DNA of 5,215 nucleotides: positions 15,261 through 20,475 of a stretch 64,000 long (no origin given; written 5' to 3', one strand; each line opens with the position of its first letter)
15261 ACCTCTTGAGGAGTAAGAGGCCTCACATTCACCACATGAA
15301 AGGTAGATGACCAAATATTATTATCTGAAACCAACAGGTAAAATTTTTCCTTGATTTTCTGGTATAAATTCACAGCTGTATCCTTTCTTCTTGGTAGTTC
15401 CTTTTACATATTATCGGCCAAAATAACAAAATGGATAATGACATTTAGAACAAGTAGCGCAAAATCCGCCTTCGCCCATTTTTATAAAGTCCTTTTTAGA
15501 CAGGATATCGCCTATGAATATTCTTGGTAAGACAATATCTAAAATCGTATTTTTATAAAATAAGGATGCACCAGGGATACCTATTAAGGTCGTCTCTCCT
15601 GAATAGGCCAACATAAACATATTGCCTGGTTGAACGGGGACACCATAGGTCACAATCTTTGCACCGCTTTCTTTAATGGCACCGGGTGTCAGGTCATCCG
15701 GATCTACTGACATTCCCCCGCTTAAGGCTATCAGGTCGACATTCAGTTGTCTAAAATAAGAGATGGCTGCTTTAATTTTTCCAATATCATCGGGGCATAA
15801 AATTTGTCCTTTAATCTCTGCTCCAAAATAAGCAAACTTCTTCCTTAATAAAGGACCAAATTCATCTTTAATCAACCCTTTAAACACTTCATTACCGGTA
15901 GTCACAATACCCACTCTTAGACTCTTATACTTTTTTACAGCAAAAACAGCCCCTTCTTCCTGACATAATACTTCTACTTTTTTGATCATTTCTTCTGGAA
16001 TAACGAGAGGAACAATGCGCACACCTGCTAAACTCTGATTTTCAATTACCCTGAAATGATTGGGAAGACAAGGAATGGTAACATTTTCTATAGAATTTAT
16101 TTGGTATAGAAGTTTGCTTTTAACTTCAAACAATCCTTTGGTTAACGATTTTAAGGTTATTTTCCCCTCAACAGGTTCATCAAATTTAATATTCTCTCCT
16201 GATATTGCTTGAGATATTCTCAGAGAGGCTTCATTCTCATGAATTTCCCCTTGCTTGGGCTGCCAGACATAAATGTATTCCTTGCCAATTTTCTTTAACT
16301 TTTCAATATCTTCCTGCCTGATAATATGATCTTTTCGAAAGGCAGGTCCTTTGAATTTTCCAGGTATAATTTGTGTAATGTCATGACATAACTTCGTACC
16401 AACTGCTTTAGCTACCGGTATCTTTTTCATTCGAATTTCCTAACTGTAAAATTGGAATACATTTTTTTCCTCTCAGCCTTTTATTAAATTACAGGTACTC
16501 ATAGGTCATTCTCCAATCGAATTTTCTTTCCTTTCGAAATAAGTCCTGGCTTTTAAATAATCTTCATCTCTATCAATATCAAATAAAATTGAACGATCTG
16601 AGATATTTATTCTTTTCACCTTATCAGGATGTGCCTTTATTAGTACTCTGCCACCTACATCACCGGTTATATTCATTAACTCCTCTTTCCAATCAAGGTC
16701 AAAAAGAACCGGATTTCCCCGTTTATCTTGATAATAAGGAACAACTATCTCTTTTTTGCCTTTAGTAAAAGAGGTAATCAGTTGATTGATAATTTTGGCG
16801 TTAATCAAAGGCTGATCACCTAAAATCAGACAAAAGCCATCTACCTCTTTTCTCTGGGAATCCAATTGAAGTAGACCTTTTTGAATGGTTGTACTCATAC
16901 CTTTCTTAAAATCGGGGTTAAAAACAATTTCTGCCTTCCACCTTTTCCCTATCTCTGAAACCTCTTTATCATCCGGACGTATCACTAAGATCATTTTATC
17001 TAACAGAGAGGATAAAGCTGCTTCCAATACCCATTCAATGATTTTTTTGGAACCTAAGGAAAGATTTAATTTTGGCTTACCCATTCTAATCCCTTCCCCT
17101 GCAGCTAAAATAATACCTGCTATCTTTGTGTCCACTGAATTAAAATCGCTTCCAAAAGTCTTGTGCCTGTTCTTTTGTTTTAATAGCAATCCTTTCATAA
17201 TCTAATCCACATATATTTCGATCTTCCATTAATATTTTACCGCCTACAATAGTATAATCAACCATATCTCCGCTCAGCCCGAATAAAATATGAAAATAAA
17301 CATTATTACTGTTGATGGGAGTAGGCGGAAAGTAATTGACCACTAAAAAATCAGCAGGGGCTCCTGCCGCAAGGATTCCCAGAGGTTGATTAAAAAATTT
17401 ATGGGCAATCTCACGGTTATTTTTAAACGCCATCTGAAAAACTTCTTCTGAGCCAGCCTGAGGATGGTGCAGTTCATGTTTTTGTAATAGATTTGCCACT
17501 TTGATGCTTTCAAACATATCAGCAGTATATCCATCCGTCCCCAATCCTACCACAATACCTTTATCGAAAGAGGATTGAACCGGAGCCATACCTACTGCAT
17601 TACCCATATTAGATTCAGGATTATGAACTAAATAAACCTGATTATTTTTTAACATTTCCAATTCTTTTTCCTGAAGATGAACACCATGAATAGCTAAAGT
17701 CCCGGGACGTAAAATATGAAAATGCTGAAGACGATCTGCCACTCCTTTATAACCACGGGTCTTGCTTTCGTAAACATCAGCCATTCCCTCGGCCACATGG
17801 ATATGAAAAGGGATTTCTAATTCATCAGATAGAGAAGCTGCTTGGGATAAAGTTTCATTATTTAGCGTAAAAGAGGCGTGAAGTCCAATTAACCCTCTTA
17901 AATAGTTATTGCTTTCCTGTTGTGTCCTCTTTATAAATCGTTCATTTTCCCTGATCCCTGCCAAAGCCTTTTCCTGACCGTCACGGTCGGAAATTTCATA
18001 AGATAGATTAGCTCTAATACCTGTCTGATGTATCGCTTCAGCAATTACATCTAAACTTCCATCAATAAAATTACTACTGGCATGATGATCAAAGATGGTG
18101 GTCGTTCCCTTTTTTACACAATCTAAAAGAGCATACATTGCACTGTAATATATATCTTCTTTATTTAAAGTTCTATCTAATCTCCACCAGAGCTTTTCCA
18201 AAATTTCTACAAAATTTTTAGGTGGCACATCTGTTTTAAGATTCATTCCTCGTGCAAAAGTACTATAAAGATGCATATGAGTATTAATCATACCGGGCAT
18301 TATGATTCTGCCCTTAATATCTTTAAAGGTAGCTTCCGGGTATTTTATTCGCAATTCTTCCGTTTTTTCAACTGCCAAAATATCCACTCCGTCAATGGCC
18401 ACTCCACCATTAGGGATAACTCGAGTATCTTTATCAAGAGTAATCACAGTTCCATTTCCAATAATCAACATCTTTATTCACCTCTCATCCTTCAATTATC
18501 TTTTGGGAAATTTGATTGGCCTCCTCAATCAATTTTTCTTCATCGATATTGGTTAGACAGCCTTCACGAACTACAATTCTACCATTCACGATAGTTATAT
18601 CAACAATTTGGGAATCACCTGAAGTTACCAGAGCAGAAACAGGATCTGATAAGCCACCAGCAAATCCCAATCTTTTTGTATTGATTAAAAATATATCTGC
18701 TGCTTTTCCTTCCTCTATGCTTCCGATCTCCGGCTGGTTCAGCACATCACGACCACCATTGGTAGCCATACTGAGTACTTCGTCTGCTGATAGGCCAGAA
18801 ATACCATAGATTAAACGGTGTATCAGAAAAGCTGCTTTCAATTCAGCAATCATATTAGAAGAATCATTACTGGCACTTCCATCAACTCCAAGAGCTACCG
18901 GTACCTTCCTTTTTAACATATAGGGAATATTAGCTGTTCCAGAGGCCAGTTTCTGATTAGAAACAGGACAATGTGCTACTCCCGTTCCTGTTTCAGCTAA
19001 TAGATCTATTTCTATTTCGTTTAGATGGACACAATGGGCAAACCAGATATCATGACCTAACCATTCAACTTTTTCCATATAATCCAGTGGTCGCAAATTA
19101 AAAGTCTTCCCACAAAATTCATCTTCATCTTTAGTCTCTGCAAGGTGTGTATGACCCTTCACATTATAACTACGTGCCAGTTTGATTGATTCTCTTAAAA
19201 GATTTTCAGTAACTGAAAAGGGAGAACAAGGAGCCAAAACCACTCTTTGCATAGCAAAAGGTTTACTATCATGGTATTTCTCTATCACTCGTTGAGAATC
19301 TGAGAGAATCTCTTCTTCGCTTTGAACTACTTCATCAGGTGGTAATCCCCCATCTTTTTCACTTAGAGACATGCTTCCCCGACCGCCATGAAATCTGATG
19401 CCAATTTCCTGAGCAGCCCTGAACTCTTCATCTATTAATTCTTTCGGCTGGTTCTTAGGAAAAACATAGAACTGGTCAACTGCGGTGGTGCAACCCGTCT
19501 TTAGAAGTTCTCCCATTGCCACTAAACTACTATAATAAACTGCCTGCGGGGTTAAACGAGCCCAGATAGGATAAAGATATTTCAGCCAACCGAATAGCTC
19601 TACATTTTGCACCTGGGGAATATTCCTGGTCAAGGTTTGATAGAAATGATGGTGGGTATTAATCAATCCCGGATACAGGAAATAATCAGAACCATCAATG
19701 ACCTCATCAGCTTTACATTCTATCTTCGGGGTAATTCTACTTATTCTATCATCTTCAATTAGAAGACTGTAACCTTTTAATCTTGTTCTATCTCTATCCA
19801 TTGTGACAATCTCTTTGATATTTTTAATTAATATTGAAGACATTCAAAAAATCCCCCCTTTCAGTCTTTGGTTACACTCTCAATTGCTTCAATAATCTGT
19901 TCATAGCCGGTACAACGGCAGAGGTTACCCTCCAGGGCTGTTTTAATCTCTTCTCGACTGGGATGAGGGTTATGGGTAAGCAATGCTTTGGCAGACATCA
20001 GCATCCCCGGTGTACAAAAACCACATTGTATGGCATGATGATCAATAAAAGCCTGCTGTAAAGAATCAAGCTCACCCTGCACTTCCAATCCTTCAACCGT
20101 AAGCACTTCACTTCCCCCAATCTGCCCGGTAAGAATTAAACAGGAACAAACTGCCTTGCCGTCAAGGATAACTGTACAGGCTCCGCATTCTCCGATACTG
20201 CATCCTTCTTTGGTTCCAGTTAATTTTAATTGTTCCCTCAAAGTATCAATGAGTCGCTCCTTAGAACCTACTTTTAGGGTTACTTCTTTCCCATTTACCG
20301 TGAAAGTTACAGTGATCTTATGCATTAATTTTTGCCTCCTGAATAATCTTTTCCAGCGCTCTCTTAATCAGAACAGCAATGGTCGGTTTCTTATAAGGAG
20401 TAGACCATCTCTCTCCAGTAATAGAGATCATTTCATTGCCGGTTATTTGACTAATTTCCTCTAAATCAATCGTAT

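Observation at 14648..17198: Non-canonical cofactor-maturation module: MocA + MoCF-like protein + DUF364, both with Cys/His-rich tails, and no XdhC/YqeB/YqeC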

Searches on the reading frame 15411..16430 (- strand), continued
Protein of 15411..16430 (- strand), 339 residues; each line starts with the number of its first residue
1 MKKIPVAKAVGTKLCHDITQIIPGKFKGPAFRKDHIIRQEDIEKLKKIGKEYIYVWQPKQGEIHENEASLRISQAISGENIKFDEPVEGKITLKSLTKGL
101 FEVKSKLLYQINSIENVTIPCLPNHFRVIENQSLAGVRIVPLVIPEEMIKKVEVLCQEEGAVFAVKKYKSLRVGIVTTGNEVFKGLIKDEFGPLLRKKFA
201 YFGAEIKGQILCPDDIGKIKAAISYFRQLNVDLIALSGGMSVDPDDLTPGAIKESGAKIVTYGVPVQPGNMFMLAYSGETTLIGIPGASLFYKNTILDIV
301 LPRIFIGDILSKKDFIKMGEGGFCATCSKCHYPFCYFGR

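Call 84: search_protein_families(library=pfam, proteins=[P0392, P0418, P0435, P0455, P0471, P0475, P0376, P0430, P0405, P0397], max_evalue=0.001)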
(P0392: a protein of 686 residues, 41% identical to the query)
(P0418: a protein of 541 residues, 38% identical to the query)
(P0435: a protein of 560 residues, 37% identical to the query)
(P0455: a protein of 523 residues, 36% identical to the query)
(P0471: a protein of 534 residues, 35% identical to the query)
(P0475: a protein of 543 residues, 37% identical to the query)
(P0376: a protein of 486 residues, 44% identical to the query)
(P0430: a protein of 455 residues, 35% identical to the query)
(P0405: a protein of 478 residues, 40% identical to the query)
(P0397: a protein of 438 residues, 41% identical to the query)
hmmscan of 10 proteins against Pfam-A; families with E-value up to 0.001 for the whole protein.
P0392 (686 aa): 3 families
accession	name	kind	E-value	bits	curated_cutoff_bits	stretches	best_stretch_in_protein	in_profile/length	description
PF02663.19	FmdE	-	4e-32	111.5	22.9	1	21-132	1-121/133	FmdE, Molybdenum formylmethanofuran dehydrogenase operon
PF00994.29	MoCF_biosynth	-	3.6e-22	79.1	26.6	1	513-648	1-141/144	Probable molybdopterin binding domain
PF00126.33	HTH_1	-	5.5e-09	36.3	26.6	1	239-296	7-59/60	Bacterial regulatory helix-turn-helix protein, lysR family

P0418 (541 aa): 2 families
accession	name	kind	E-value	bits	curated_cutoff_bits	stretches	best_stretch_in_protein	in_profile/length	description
PF02663.19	FmdE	-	1.2e-37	129.4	22.9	1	18-141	1-126/133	FmdE, Molybdenum formylmethanofuran dehydrogenase operon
PF00994.29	MoCF_biosynth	-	7.5e-21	74.8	26.6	1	379-500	1-133/144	Probable molybdopterin binding domain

P0435 (560 aa): 3 families
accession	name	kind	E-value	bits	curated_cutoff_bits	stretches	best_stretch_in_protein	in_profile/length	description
PF02663.19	FmdE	-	4.5e-37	127.5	22.9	1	18-142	1-127/133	FmdE, Molybdenum formylmethanofuran dehydrogenase operon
PF00994.29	MoCF_biosynth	-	1.7e-24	86.6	26.6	1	391-525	1-142/144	Probable molybdopterin binding domain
PF23475.1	zf-Tbcl_FmdE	-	7.1e-18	64.2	23.2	1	153-187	1-35/35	FmdE treble clef zinc finger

P0455 (523 aa): 3 families
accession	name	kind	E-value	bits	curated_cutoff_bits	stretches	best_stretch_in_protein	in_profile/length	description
PF02663.19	FmdE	-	1.6e-33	116.1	22.9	1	18-142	1-127/133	FmdE, Molybdenum formylmethanofuran dehydrogenase operon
PF00994.29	MoCF_biosynth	-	2.9e-20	72.9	26.6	1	372-483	2-124/144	Probable molybdopterin binding domain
PF23475.1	zf-Tbcl_FmdE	-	0.00055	19.8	23.2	1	152-185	1-33/35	FmdE treble clef zinc finger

P0471 (534 aa): 3 families
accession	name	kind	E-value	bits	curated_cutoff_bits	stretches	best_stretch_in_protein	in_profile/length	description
PF02663.19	FmdE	-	1.7e-24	86.8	22.9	1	18-137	1-122/133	FmdE, Molybdenum formylmethanofuran dehydrogenase operon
PF00994.29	MoCF_biosynth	-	4.6e-18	65.7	26.6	1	380-471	1-91/144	Probable molybdopterin binding domain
PF23475.1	zf-Tbcl_FmdE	-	5.6e-11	42.2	23.2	1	160-186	8-34/35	FmdE treble clef zinc finger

P0475 (543 aa): 3 families
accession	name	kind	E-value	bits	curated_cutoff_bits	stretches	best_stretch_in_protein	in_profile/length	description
PF02663.19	FmdE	-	2.8e-33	115.2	22.9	1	19-142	2-127/133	FmdE, Molybdenum formylmethanofuran dehydrogenase operon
PF00994.29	MoCF_biosynth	-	4.4e-20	72.3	26.6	1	384-486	1-102/144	Probable molybdopterin binding domain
PF23475.1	zf-Tbcl_FmdE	-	1.3e-13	50.6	23.2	1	153-187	1-35/35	FmdE treble clef zinc finger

P0376 (486 aa): 2 families
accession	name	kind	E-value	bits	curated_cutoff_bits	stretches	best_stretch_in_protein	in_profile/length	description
PF00994.29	MoCF_biosynth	-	5.9e-26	91.3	26.6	1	320-450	1-142/144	Probable molybdopterin binding domain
PF03205.20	MobB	-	1.1e-24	87.2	26.6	1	20-104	1-85/133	Molybdopterin guanine dinucleotide synthesis protein B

P0430 (455 aa): 2 families
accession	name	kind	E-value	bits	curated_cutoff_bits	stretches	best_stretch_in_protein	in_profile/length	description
PF00994.29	MoCF_biosynth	-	7.8e-21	74.7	26.6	1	290-398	1-111/144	Probable molybdopterin binding domain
PF23475.1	zf-Tbcl_FmdE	-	1.1e-16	60.4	23.2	1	64-98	1-35/35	FmdE treble clef zinc finger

P0405 (478 aa): 2 families
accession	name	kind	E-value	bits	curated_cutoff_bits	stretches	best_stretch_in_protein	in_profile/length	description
PF01967.27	MoaC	-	1.4e-52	177.7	27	1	339-474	1-136/136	MoaC family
PF00994.29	MoCF_biosynth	-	1.5e-16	60.8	26.6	1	173-303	1-142/144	Probable molybdopterin binding domain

P0397 (438 aa): 2 families
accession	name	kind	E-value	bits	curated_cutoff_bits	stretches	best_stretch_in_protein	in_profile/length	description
PF01967.27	MoaC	-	6.3e-28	97.9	27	1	360-436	1-77/136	MoaC family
PF00994.29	MoCF_biosynth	-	4.8e-25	88.4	26.6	1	173-303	2-142/144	Probable molybdopterin binding domain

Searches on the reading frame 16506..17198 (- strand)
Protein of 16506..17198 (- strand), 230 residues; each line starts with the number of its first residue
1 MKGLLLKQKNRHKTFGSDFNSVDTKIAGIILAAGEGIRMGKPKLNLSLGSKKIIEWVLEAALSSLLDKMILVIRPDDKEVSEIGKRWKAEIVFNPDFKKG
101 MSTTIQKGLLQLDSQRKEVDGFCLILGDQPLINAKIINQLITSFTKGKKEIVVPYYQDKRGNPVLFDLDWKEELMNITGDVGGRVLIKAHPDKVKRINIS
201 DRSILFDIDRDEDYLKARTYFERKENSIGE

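Call 4: search_protein_families(library=pfam, proteins=[window:16506-17198:-], max_evalue=0.01)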
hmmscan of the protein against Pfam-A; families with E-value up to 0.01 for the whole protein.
window:16506-17198:- (230 aa): 4 families
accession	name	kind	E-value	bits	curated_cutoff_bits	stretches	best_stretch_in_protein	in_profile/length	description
PF12804.13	NTP_transf_3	-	1.3e-31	110.3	27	1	28-192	1-158/160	MobA-like NTP transferase domain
PF01128.25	IspD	-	8.2e-08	32.7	27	1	28-146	3-119/221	2-C-methyl-D-erythritol 4-phosphate cytidylyltransferase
PF02348.25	CTP_transf_3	-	2.4e-06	28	22.6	1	46-149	19-119/217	Cytidylyltransferase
PF00483.29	NTP_transferase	-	0.0035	17.4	21.2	1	28-152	2-132/245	Nucleotidyl transferase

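Call 5: search_protein_families(library=ncbifam, proteins=[window:16506-17198:-], max_evalue=0.01)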
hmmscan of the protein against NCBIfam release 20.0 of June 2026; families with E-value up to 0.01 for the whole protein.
window:16506-17198:- (230 aa): 33 families (the best 25 are shown)
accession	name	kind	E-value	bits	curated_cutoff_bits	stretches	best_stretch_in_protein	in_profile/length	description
TIGR03310.1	matur_MocA_YgfJ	equivalog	1.3e-51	175.3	186.45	1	28-216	2-187/188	molybdenum cofactor cytidylyltransferase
NF045665.1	NTPtran_DVU1551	equivalog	2.8e-39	135.2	315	1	26-225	1-197/359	DVU_1551 family NTP transferase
TIGR03202.1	pucB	equivalog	4.2e-28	98.4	235.05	1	26-214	1-192/192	xanthine dehydrogenase accessory protein PucB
NF045782.1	NicBOxredNboR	equivalog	7e-21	74.8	260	1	22-213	5-201/206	nicotine blue oxidoreductase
NF010932.0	PRK14352.1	equivalog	1.3e-11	43.8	611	1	23-152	4-134/488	bifunctional UDP-N-acetylglucosamine diphosphorylase/glucosamine-1-phosphate N-acetyltransferase GlmU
NF010933.0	PRK14353.1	equivalog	5.3e-11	41.8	505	1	24-153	4-133/453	bifunctional UDP-N-acetylglucosamine diphosphorylase/glucosamine-1-phosphate N-acetyltransferase GlmU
TIGR01173.1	glmU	equivalog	8e-11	41.4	366.85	1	29-153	4-126/452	bifunctional UDP-N-acetylglucosamine diphosphorylase/glucosamine-1-phosphate N-acetyltransferase GlmU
NF053639.1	Mfer334_fam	equivalog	1.7e-09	37.9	260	1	41-148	25-130/209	pseudomurein biosynthesis protein PmurB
NF010940.0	PRK14360.1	equivalog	3.4e-09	35.8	602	1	28-151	4-126/452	bifunctional UDP-N-acetylglucosamine diphosphorylase/glucosamine-1-phosphate N-acetyltransferase GlmU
NF001457.0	PRK00317.1-3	equivalog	8.4e-09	35.2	164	1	27-163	3-132/200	molybdenum cofactor guanylyltransferase MobA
NF010936.0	PRK14356.1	equivalog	2.9e-08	33.1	666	1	24-145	4-124/456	bifunctional UDP-N-acetylglucosamine diphosphorylase/glucosamine-1-phosphate N-acetyltransferase GlmU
NF010934.1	PRK14354.1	equivalog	3.2e-08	32.5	450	1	28-151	2-122/447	bifunctional UDP-N-acetylglucosamine diphosphorylase/glucosamine-1-phosphate N-acetyltransferase GlmU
TIGR02665.1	molyb_mobA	equivalog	7.9e-08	32.5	151.85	1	26-164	1-132/186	molybdenum cofactor guanylyltransferase MobA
NF010935.0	PRK14355.1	equivalog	1.1e-07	30.9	718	1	25-152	3-129/459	bifunctional UDP-N-acetylglucosamine diphosphorylase/glucosamine-1-phosphate N-acetyltransferase GlmU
TIGR00453.1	ispD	equivalog_domain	7.5e-07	28.8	181.3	1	29-149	3-122/219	2-C-methyl-D-erythritol 4-phosphate cytidylyltransferase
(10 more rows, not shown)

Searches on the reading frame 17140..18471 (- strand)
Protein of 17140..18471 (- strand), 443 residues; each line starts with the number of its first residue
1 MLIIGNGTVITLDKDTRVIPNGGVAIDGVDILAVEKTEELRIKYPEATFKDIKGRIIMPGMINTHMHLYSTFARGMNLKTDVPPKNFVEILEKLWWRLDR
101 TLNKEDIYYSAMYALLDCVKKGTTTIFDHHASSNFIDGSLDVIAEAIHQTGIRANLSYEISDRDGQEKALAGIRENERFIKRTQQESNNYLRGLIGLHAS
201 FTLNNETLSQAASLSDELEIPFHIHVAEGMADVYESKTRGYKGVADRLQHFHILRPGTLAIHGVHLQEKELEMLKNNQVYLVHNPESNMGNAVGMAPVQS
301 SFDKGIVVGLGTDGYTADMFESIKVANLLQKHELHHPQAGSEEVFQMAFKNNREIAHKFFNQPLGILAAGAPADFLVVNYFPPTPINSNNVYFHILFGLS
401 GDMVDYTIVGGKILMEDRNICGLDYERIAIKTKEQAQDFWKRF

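Call 7: search_protein_families(library=ncbifam, proteins=[window:17140-18471:-], max_evalue=0.00001)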
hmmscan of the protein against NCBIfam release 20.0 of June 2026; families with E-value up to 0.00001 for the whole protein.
window:17140-18471:- (443 aa): 26 families (the best 25 are shown)
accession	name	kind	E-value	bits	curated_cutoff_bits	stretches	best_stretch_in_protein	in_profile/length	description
NF005540.0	PRK07203.1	equivalog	1.3e-180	600.8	444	1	1-443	1-442/444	putative aminohydrolase SsnA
TIGR03314.1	Se_ssnA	subfamily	9.1e-170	565.2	455.5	1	2-443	1-441/441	putative selenium metabolism protein SsnA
NF004701.0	PRK06038.1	equivalog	1.2e-74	251.6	609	1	2-440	6-427/432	N-ethylammeline chlorohydrolase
NF006252.0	PRK08393.1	equivalog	1.4e-65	222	617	1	2-434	3-418/424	N-ethylammeline chlorohydrolase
NF005557.0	PRK07228.1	equivalog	3.8e-60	203.9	522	1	2-441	3-439/445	5'-deoxyadenosine deaminase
NF004995.0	PRK06380.1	subfamily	2.4e-53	181.6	567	1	3-428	4-412/418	metal-dependent hydrolase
NF006549.0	PRK09045.1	equivalog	5.1e-52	177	540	1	3-434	11-434/444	TRZ/ATZ family hydrolase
NF006055.0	PRK08203.1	equivalog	3.1e-46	157.9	532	1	2-440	7-451/455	8-oxoguanine deaminase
NF012037.0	PRK15493.1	equivalog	4.1e-46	157.7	779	1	6-432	7-426/435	bifunctional S-methyl-5'-thioadenosine deaminase/S-adenosylhomocysteine deaminase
NF006056.0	PRK08204.1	subfamily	5.8e-39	134.1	391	1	3-436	6-437/449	hypothetical protein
NF005211.0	PRK06687.1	equivalog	4.6e-35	121.2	703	1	6-415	6-409/419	TRZ/ATZ family protein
NF004801.0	PRK06151.1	subfamily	4.8e-31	108.1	416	1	13-442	16-465/491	chlorohydrolase family protein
TIGR02967.1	guan_deamin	equivalog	1e-25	90.6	375.4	1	18-381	3-363/401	guanine deaminase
NF006681.0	PRK09229.1-2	equivalog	7.9e-25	87.5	362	1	16-419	16-429/451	formimidoylglutamate deiminase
NF009059.0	PRK12393.1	equivalog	3.4e-24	85.4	543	1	45-436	48-452/460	amidohydrolase family protein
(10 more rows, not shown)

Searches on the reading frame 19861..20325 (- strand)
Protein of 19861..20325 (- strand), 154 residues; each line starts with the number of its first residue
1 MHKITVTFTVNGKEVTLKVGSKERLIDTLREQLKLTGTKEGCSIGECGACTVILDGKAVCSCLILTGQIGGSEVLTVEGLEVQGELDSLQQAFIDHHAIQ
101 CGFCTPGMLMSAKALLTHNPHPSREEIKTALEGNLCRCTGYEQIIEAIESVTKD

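Call 7: search_protein_families(library=ncbifam, proteins=[window:19861-20325:-], max_evalue=0.00001)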
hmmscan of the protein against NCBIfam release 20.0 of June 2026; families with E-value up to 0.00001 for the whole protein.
window:19861-20325:- (154 aa): 11 families
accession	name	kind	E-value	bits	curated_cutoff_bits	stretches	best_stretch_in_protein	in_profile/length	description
NF043084.2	XdhC_XDHase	equivalog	5.2e-57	191.6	217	1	5-152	2-150/151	xanthine dehydrogenase subunit XdhC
NF041020.1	glyceraldDH_gamma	equivalog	4.8e-56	188.9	290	1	3-152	10-159/164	glyceraldehyde dehydrogenase subunit gamma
TIGR03193.1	4hydroxCoAred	equivalog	9.1e-54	181.4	257.8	1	7-150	3-146/148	4-hydroxybenzoyl-CoA reductase subunit gamma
TIGR03198.1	pucE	equivalog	1.9e-53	180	254.3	1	3-153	1-150/151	xanthine dehydrogenase subunit E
NF045668.1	pterin_aldehy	equivalog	8.8e-50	169.7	1100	1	7-150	4-150/905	molybdopterin-dependent aldehyde oxidoreductase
TIGR03311.1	Se_dep_XDH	equivalog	2.1e-49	168.3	830.45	1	7-151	2-143/848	selenium-dependent xanthine dehydrogenase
TIGR02963.1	xanthine_xdhA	equivalog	1.1e-46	159.5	467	1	6-152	1-158/468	xanthine dehydrogenase small subunit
NF007387.0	PRK09908.1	equivalog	1.3e-44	151.5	212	1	3-153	6-157/159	xanthine dehydrogenase iron sulfur-binding subunit XdhC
NF008514.0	PRK11433.1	equivalog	5.6e-43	147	322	1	4-152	51-214/218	aldehyde dehydrogenase iron-sulfur subunit PaoA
TIGR02969.1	mam_aldehyde_ox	subfamily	1.1e-32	112.6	1912.3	1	7-152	4-161/1330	aldehyde oxidase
TIGR03313.1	Se_sel_red_Mo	hypoth_equivalog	1.1e-17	63.1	1101.9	1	8-151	1-144/951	molybdopterin-dependent oxidoreductase Mo/Fe-S-binding subunit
